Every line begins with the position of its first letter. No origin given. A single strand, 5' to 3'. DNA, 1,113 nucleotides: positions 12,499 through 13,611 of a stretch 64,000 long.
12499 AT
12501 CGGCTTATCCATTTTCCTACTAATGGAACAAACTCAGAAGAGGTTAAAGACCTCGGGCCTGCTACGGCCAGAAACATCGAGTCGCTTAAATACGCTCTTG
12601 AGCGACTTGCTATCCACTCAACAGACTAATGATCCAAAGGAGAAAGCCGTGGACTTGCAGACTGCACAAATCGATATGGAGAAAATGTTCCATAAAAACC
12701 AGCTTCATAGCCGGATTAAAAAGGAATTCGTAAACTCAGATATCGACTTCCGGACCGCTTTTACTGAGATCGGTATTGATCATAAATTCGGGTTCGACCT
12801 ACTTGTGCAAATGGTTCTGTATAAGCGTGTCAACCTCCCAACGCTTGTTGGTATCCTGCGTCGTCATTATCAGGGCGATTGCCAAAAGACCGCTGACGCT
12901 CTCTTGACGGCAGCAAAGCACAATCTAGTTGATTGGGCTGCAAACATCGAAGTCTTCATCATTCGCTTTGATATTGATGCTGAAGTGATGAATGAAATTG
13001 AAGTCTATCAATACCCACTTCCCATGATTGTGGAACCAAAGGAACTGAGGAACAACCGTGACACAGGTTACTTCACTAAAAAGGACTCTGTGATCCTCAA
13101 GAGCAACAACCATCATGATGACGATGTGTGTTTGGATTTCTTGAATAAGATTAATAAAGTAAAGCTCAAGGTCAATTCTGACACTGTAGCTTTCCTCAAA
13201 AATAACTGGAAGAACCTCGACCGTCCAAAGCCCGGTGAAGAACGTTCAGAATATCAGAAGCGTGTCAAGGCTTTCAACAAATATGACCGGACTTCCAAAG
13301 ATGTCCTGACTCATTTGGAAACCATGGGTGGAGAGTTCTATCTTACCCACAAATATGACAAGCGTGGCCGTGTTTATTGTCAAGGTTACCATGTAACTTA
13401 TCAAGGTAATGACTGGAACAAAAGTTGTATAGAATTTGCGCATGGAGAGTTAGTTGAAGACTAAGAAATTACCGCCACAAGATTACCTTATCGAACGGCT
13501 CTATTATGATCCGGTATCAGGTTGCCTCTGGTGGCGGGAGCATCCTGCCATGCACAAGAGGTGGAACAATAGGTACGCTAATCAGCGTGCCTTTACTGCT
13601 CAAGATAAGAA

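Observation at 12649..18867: N4-type two-subunit RNAP II genes separated by a 4.2-kb inserted cassette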

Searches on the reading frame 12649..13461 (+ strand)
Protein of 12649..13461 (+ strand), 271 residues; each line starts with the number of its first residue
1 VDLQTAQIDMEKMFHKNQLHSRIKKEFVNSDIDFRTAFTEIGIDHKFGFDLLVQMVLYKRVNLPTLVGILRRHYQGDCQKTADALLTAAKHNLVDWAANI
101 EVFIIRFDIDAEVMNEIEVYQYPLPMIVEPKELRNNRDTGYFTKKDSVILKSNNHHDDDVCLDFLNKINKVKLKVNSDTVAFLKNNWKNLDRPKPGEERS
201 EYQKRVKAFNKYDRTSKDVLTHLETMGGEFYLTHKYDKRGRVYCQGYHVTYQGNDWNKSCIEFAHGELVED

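Call 4: search_protein_families(library=pfam, proteins=[window:12649-13461:+], max_evalue=0.01)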
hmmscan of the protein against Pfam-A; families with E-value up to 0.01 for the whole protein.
window:12649-13461:+ (271 aa): 0 families

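Call 6: search_solved_structures(query=window:12649-13461:+, max_evalue=1, show_alignments=2)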
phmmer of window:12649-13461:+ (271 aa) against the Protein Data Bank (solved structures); distinct sequences matched with E-value up to 1: 2.
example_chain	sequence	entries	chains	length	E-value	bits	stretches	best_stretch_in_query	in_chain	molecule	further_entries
6dt7_A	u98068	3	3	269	1.7e-88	299.6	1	7-269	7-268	RNAP1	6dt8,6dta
6ymv_A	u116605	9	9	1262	0.0022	20.5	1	225-267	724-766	DNA-directed RNA polymerase, mitochondrial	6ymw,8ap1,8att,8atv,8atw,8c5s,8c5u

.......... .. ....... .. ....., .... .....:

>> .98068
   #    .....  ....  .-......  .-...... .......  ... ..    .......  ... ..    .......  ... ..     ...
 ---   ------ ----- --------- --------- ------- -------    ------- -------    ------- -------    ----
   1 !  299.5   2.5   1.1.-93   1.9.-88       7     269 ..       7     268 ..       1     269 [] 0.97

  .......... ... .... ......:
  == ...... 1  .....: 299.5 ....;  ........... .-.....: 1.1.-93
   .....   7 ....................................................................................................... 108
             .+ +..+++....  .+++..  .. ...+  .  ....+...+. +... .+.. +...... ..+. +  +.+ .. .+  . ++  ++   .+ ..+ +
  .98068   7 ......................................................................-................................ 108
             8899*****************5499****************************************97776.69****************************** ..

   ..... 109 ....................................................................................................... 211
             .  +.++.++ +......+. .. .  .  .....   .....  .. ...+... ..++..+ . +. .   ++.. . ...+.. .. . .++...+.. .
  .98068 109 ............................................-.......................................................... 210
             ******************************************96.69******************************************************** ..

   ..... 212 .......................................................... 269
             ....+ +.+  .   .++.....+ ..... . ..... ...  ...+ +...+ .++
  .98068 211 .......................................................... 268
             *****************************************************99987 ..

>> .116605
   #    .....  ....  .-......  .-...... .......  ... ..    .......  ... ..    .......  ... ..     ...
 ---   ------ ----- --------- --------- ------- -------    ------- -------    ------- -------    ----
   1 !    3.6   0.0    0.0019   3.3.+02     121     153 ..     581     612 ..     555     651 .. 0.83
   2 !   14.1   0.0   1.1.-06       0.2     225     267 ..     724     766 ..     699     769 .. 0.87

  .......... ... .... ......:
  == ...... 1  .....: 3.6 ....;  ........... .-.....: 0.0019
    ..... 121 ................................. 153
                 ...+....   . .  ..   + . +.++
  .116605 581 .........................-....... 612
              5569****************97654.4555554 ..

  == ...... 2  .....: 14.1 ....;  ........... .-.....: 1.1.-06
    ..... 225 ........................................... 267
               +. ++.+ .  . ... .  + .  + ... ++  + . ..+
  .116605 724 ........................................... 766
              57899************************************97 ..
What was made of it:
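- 12649..13464 (+): rnap1, the small subunit of N4-type RNAP II (271 aa, GTG start). Its last ~14 codons (about 13423-13464, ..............*) are the copy linked to the endonuclease gene. 6dt7_A E 1.7e-88 (call 6).
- Checked: Residues 7-269 align to residues 7-268 of N4 RNAP1 (PDB 6dt7_A, 269 aa), E 1.7e-88 (call 6).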

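Call 9: search_dna_similar(query=window:12649-13461:+, collection=phages, mode=protein, max_rows=60)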
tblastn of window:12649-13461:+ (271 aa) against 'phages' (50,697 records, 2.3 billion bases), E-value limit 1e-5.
Records with a match: 458; places in all: 458; records where one place covers at least 80% of the query: 227.
Best place of each record, by identity: >=99% 4; 60-80% 1; <60% 453.
By first word of the organism name: Pseudomonas 100; Vibrio 97; Escherichia 69; Klebsiella 29; Erwinia 21; Achromobacter 17; Rhizobium 16; Pectobacterium 14; Salmonella 11; Stenotrophomonas 10; and 22 more.
By host as written in the record: - 79; Pseudomonas aeruginosa 39; Escherichia coli 29; Klebsiella pneumoniae 14; Achromobacter xylosoxidans I2BC 12; Pseudomonas aeruginosa ATCC 27853 12; Pseudomonas aeruginosa PAO1 11; Erwinia amylovora 8; and 123 more.
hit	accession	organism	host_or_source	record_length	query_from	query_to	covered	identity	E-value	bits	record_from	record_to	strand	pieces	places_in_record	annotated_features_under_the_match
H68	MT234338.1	Agrobacterium phage OLIVR1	Rhizogenic Agrobacterium biovar 1 ...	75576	1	271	100%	99.6%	9e-176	542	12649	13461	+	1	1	RNA polymerase I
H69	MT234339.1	Agrobacterium phage OLIVR2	Rhizogenic Agrobacterium biovar 1 ...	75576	1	271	100%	99.6%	9e-176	542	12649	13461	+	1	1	RNA polymerase I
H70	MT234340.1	Agrobacterium phage OLIVR3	Rhizogenic Agrobacterium biovar 1 ...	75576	1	271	100%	99.6%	9e-176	542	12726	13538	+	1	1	RNA polymerase I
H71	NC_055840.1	Agrobacterium phage OLIVR1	Rhizogenic Agrobacterium biovar 1 ...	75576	1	271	100%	99.6%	9e-176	542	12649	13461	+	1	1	RNA polymerase I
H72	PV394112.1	Ochrobactrum phage ZX86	Ochrobactrum sp.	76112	1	270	100%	64.4%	4e-106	343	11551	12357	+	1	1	RNA polymerase I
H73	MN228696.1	Sinorhizobium phage ort11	Sinorhizobium meliloti Ort11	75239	1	269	99%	59.3%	1e-91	301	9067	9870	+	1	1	RNA polymerase 1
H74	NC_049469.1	Sinorhizobium phage ort11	Sinorhizobium meliloti Ort11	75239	1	269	99%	59.3%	1e-91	301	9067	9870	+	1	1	RNA polymerase 1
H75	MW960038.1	Rhizobium phage RHph_X3_15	Sinorhizobium americanum X3_15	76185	1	270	100%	58.7%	7e-91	299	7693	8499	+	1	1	RNAP1-like RNA polymerase protein | hypothetical protein (x2)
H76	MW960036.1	Rhizobium phage RHph_X2_28B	Sinorhizobium americanum X2_28B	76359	1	270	100%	58.7%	7e-91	299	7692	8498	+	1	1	RNAP1-like RNA polymerase protein | hypothetical protein (x2)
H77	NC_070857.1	Rhizobium phage RHph_X2_28B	Sinorhizobium americanum X2_28B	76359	1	270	100%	58.7%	7e-91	299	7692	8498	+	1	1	RNAP1-like RNA polymerase protein | hypothetical protein (x2)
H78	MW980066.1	Rhizobium phage RHEph16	Rhizobium etli sv. phaseoli N1314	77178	1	270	100%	56.3%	3e-89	294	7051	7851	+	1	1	RNAP1-like RNA polymerase protein | hypothetical protein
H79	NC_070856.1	Rhizobium phage RHEph16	Rhizobium etli sv. phaseoli N1314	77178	1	270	100%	56.3%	3e-89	294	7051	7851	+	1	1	RNAP1-like RNA polymerase protein | hypothetical protein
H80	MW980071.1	Rhizobium phage RHEph22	Rhizobium phaseoli sv. phaseoli R744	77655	1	271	100%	55.7%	2e-88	292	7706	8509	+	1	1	RNAP1-like RNA polymerase protein | hypothetical protein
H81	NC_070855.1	Rhizobium phage RHEph22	Rhizobium phaseoli sv. phaseoli R744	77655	1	271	100%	55.7%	2e-88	292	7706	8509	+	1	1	RNAP1-like RNA polymerase protein | hypothetical protein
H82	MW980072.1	Rhizobium phage RHEph24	Rhizobium phaseoli sv. phaseoli R650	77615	1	271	100%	55.7%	4e-88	291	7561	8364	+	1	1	RNAP1-like RNA polymerase protein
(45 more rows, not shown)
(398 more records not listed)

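Call 33: search_solved_structures(query=A2, max_evalue=0.1, show_alignments=4)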
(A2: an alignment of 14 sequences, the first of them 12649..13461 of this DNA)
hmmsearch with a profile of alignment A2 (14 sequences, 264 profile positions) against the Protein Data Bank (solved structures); distinct sequences matched with E-value up to 0.1: 12.
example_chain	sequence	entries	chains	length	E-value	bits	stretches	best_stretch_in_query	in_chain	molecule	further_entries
6dt7_A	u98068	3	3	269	1.3e-125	421.1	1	2-263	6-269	RNAP1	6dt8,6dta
4boc_A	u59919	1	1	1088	0.00081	21.8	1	217-261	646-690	DNA-DIRECTED RNA POLYMERASE, MITOCHONDRIAL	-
5ola_E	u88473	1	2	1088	0.00081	21.8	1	217-261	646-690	DNA-directed RNA polymerase, mitochondrial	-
8u8u_E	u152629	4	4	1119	0.00082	21.8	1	217-261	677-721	DNA-directed RNA polymerase, mitochondrial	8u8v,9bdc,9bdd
6erp_A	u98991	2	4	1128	0.00083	21.8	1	217-261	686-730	DNA-directed RNA polymerase, mitochondrial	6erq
3spa_A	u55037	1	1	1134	0.00084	21.8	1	217-261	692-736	DNA-directed RNA polymerase, mitochondrial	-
7a8p_A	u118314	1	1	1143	0.00084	21.8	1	217-261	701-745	DNA-directed RNA polymerase, mitochondrial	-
9gzm_A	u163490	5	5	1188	0.00089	21.7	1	217-261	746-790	DNA-directed RNA polymerase, mitochondrial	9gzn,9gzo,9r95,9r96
7zc4_A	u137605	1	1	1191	0.00089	21.7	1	217-261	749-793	DNA-directed RNA polymerase, mitochondrial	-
7pzp_A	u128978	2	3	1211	0.00091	21.7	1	217-261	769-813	DNA-directed RNA polymerase, mitochondrial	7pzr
9mn4_E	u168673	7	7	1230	0.00093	21.6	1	217-261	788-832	DNA-directed RNA polymerase, mitochondrial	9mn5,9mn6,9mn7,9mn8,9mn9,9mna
6ymv_A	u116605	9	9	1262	0.0039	19.6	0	219-261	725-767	DNA-directed RNA polymerase, mitochondrial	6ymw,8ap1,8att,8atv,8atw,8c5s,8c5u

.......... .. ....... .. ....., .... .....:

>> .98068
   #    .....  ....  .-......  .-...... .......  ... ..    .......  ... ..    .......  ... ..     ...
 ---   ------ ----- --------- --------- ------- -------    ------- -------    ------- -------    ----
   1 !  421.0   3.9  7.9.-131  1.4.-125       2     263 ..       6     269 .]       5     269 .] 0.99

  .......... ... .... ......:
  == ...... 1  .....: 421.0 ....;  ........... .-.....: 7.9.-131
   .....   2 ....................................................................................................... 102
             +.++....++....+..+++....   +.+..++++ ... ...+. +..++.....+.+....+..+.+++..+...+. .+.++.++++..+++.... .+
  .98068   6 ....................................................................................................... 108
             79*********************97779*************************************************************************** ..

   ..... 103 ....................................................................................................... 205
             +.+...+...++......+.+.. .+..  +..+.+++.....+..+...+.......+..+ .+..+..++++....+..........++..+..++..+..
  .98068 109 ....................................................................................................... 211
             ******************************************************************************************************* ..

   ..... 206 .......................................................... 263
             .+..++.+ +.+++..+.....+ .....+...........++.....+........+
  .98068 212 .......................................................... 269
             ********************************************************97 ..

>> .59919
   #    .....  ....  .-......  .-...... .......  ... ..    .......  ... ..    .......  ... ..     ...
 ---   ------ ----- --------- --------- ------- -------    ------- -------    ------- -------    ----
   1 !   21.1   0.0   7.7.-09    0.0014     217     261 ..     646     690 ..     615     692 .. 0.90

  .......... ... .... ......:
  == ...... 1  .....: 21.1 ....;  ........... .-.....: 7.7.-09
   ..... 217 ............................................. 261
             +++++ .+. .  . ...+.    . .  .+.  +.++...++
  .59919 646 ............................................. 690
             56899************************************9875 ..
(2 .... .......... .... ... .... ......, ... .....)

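Call 58: find_related_loci(query=window:12649-13461:+, collection=metagenome_contigs, flank=10000)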
Query window:12649-13461:+ (271 aa) in metagenome_contigs; peptide patterns used: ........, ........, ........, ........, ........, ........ (x = any residue, [..] = any of these).
163 stretches matched a pattern; 50 encode a relative of the query (tblastn E <= 1e-3); 50 distinct loci.
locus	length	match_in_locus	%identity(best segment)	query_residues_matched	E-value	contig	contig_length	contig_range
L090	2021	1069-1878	53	7-269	2e-102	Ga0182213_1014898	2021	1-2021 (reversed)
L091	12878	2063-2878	53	1-271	1e-96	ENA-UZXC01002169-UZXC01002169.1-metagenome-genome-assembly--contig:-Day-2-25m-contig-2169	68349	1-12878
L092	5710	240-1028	54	7-270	2e-92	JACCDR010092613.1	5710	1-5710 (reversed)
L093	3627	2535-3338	51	2-270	9e-90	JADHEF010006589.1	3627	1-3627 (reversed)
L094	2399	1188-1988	50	2-269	3e-90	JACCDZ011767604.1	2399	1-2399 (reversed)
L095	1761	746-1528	48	7-269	7e-89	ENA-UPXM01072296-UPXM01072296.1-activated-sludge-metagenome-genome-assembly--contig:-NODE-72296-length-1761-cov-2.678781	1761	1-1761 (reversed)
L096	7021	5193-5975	49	7-269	2e-84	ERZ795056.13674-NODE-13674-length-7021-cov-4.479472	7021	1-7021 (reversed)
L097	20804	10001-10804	50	1-269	1e-84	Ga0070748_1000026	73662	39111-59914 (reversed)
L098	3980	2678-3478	50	1-267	6e-85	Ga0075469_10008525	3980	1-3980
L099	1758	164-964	49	1-267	3e-88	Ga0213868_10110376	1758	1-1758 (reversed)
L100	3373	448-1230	48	7-269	4e-84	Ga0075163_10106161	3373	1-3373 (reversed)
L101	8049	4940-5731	48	6-269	2e-82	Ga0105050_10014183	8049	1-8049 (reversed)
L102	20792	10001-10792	47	7-271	3e-82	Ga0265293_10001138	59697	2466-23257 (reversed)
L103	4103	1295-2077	48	7-269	2e-82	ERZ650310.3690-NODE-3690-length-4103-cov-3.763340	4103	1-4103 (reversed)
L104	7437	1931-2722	47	7-271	9e-82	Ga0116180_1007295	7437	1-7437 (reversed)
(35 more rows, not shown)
